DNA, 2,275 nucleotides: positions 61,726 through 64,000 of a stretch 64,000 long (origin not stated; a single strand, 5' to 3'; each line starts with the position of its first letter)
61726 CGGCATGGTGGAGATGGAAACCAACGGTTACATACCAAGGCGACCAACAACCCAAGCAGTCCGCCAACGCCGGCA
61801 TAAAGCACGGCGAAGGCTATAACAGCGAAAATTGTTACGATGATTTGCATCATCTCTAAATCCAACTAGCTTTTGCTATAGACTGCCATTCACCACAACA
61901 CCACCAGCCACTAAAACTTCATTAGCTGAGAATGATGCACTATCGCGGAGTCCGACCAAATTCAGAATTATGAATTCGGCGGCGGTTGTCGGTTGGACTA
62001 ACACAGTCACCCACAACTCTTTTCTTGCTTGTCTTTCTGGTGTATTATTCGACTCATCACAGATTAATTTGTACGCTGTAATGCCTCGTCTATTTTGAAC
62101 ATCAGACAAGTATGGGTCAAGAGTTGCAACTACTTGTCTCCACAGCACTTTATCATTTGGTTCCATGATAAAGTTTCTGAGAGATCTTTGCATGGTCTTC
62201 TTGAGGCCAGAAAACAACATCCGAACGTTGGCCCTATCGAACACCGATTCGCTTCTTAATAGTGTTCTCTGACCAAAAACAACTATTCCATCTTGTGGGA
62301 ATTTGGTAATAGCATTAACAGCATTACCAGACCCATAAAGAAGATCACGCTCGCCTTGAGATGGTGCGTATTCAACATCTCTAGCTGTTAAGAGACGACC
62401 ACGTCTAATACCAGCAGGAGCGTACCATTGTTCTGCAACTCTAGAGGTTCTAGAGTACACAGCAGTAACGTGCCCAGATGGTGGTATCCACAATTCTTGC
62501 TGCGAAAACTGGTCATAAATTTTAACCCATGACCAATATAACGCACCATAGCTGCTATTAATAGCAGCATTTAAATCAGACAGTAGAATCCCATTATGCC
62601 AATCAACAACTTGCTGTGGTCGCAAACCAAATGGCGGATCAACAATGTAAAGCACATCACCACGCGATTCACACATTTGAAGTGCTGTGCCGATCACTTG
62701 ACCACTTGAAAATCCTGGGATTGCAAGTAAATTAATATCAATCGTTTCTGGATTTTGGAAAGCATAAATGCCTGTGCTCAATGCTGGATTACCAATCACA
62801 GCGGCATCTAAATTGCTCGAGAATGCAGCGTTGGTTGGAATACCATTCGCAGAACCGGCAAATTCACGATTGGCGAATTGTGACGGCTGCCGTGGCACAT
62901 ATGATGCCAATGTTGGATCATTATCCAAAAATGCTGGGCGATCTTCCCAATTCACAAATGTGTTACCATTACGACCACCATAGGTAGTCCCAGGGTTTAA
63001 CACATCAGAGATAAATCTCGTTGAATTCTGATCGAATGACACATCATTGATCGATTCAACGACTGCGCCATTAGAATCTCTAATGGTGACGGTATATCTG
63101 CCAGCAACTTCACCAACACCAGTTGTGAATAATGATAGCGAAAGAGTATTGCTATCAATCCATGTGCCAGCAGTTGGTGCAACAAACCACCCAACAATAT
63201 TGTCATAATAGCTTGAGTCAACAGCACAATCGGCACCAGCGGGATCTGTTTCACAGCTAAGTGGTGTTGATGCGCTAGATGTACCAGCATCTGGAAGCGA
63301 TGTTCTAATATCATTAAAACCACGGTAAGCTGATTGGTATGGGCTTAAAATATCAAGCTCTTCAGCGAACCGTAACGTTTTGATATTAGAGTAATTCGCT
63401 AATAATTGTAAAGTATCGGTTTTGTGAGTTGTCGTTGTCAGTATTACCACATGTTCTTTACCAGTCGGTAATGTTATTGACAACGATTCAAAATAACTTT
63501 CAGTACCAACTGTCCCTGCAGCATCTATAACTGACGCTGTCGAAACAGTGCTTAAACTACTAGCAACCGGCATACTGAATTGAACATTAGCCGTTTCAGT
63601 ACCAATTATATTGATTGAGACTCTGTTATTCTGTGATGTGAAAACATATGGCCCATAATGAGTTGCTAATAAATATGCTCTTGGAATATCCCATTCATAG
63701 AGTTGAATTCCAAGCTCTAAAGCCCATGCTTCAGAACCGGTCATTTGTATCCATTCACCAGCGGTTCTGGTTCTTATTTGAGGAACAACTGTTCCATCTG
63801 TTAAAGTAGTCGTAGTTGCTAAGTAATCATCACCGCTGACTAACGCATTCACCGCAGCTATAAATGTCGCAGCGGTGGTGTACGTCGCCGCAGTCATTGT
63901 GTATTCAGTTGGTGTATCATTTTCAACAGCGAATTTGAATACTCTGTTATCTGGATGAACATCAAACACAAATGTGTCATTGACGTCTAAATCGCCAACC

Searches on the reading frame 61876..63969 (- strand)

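Call 11: search_protein_families(library=phrogs, proteins=[window:61876-63969:-], max_evalue=0.0001)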
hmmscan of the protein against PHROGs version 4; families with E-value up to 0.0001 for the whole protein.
window:61876-63969:- (697 aa): 4 families
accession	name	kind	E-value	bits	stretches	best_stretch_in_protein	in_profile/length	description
phrog_23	-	tail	5.7e-64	217.6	1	132-685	58-474/496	tail sheath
phrog_10581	-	tail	4e-40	138.9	1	408-669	632-905/915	tail sheath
phrog_17610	-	tail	1.1e-26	94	1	423-677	859-1108/1135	tail sheath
phrog_34521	-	tail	5.3e-08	32.2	1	477-681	755-958/962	tail sheath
